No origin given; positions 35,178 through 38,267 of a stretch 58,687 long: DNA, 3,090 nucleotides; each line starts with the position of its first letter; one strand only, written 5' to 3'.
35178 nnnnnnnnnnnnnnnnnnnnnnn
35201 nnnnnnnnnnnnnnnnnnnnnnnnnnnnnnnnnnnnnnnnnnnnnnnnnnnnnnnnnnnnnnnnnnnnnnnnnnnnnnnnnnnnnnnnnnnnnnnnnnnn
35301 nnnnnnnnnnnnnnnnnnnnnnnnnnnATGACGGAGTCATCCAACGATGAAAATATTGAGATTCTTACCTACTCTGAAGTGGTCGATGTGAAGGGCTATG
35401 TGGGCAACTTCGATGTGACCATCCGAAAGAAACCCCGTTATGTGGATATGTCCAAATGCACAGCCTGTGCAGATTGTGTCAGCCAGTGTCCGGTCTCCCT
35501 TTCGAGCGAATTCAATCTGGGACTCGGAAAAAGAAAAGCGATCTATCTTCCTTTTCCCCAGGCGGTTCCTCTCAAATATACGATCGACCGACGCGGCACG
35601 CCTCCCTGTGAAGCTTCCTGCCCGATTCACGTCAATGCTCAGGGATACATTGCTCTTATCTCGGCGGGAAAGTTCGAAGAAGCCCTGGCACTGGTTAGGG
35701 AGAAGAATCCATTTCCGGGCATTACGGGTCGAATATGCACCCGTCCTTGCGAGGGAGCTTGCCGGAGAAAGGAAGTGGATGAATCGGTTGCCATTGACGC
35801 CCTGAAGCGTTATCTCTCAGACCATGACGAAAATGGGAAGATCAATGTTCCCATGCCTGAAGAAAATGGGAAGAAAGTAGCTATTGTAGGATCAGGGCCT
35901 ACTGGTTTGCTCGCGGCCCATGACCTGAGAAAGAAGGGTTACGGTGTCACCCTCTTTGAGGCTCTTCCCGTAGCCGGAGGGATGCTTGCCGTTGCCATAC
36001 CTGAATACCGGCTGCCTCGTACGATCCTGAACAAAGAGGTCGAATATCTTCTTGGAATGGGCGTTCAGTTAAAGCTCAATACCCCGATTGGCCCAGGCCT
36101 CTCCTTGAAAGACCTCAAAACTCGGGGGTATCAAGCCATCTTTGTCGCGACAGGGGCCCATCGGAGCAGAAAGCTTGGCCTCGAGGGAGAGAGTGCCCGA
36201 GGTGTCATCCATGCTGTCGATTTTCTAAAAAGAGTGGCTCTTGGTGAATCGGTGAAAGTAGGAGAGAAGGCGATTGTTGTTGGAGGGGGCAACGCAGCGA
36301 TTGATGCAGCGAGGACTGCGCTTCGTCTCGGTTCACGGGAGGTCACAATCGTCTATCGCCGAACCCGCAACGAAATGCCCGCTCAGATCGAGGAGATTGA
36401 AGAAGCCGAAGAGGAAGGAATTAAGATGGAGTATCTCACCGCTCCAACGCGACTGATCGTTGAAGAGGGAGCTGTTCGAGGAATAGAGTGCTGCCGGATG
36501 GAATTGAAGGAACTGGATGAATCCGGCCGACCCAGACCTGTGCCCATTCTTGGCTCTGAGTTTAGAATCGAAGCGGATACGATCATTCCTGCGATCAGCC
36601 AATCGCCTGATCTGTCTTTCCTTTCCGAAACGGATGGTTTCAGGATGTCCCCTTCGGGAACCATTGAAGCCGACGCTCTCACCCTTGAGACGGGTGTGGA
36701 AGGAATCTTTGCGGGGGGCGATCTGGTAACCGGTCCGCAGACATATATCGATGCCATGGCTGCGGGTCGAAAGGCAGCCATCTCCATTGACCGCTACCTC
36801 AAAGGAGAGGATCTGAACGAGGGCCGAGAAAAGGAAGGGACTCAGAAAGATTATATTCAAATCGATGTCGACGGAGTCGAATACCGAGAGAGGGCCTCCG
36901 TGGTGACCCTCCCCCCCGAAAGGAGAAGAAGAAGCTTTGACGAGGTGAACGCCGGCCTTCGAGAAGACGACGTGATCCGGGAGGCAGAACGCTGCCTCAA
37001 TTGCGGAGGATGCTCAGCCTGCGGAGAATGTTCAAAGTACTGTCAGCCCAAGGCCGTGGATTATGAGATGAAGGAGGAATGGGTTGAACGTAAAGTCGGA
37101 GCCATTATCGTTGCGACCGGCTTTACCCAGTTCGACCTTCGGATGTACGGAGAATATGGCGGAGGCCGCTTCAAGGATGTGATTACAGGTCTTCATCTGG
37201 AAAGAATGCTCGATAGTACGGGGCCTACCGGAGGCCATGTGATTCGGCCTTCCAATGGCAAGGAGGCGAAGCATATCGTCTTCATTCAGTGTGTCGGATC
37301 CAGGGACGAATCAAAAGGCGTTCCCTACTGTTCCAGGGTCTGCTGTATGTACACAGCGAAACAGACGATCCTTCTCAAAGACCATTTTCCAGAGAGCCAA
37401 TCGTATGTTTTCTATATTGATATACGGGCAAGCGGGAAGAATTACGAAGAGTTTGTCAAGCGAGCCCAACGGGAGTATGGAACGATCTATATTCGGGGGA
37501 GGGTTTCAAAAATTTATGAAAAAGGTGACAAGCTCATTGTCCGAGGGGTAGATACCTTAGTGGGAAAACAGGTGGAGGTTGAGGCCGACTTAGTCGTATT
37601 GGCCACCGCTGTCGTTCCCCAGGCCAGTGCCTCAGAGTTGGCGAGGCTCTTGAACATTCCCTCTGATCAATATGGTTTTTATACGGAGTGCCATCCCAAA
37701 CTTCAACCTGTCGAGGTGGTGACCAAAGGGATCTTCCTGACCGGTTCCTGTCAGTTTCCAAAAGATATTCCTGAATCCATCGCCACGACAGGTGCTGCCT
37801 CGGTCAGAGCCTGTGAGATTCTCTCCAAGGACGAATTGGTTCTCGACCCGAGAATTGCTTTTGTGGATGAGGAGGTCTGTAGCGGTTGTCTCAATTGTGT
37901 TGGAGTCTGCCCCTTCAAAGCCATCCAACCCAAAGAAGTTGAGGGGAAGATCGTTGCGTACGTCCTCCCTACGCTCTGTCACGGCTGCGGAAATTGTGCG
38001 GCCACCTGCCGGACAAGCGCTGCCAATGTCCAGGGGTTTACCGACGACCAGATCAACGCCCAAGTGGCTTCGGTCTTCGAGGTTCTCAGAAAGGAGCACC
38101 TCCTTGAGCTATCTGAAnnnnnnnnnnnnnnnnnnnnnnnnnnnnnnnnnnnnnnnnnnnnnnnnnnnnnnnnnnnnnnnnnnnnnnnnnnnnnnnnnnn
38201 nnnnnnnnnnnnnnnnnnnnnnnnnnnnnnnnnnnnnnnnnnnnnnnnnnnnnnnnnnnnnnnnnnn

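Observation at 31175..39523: Cluster 1: a soluble MvhD / Fe-S / FdhA / HdrA(GltD-insert) / HdrC / HdrB operon, a candidate NAD(P)H-linked, formate-dependent electron-bifurcating complex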

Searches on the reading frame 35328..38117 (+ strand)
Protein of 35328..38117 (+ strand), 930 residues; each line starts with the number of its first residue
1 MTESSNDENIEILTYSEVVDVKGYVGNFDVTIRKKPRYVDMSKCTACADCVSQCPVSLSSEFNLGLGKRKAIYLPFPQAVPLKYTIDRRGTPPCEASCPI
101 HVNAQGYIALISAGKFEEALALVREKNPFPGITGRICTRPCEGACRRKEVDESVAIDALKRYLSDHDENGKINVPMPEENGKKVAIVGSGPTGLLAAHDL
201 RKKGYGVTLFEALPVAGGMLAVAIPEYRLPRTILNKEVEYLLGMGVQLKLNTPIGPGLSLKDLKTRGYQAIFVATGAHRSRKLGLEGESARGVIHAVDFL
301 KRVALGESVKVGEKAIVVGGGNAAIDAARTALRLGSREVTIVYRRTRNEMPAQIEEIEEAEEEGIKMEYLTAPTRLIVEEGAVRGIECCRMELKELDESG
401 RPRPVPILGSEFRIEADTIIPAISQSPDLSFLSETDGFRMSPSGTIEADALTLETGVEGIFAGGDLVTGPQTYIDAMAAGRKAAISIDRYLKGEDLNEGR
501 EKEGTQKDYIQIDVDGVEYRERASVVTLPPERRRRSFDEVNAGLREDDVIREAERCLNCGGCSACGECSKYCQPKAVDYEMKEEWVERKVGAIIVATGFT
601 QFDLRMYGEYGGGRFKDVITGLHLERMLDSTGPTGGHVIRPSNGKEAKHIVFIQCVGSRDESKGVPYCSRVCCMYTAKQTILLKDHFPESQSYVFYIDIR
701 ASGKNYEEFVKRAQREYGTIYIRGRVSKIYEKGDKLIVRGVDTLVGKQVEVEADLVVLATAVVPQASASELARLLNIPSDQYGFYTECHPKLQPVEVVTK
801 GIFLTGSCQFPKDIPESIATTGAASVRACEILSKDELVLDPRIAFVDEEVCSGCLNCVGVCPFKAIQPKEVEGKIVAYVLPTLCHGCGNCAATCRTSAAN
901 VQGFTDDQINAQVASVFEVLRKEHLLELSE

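Call 114: predict_structure(alignment_id=A2)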
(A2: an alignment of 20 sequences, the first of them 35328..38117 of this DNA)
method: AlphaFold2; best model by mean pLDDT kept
length: 930 residues; sequences in the alignment: 20
mean_pLDDT: 64.5   pTM: 0.43
mean pLDDT of the five models: 64.5, 63.7, 63.4, 60.0, 52.7
residues with pLDDT >= 90: 89; 70-90: 326; 50-70: 279; < 50: 236
segments of 3 or more residues with pLDDT < 50: 1-9, 35-46, 48-109, 134-156, 167-169, 214-217, 222-228, 504-523, 530-537, 549-582, 661-664, 699-704, 789-794, 813-815, 833-842, 904-913, 927-930
pLDDT, mean of each block of 10 residues (from residue 1): 38 62 78 52 43 33 27 23 24 31 44 55 62 45 34 46 52 68 86 85 90 49 48 70 82 69 89 69 79 76 66 89 74 84 88 73 88 89 92 75 85 92 62 74 72 86 67 64 89 82 41 30 51 46 50 38 34 42 63 67 61 81 69 70 89 70 49 71 82 74 55 80 82 89 81 87 62 71 56 56 63 52 61 40 68 81 76 81 59 74 47 51 51
secondary structure, 60 per line:
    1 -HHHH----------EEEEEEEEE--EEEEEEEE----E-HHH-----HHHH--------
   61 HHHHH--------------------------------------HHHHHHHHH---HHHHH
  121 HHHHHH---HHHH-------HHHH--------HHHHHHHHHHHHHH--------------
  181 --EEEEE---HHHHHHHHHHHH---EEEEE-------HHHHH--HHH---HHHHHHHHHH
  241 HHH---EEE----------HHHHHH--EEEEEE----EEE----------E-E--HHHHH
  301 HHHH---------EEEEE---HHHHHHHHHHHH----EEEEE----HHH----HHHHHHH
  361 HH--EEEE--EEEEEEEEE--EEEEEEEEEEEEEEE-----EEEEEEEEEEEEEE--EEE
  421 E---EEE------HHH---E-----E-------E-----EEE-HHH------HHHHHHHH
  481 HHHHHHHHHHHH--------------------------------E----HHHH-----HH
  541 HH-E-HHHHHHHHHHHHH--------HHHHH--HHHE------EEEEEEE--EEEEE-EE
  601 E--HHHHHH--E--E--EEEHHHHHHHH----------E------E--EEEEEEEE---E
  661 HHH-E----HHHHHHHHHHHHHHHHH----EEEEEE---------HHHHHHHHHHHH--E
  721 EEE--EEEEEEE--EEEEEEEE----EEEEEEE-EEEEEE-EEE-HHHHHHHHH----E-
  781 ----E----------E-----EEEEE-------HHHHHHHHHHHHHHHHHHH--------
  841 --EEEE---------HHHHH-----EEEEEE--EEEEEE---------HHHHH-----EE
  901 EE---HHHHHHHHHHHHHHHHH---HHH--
elements in order (helices of 4 or more, strands of 3 or more residues): H2-5 E16-24 E27-34 H49-52 H61-65 H104-112 H116-126 H130-133 H141-144 H153-166 E183-187 H191-202 E206-210 H218-222 H231-243 E247-249 H260-265 E268-273 E278-280 H296-304 E314-318 H322-333 E338-342 H354-362 E365-368 E371-379 E382-396 E402-415 E418-421 E425-427 E460-462 H473-492 H530-533 H539-542 H546-558 H567-571 E584-590 E593-597 E599-601 H604-609 E618-620 H621-628 E649-656 H670-686 E691-696 H706-717 E720-723 E726-732 E735-742 E747-753 E755-760 E762-764 H766-774 E802-806 H814-832 E843-846 H856-860 E866-871 E874-879 H889-893 E899-902 H906-922
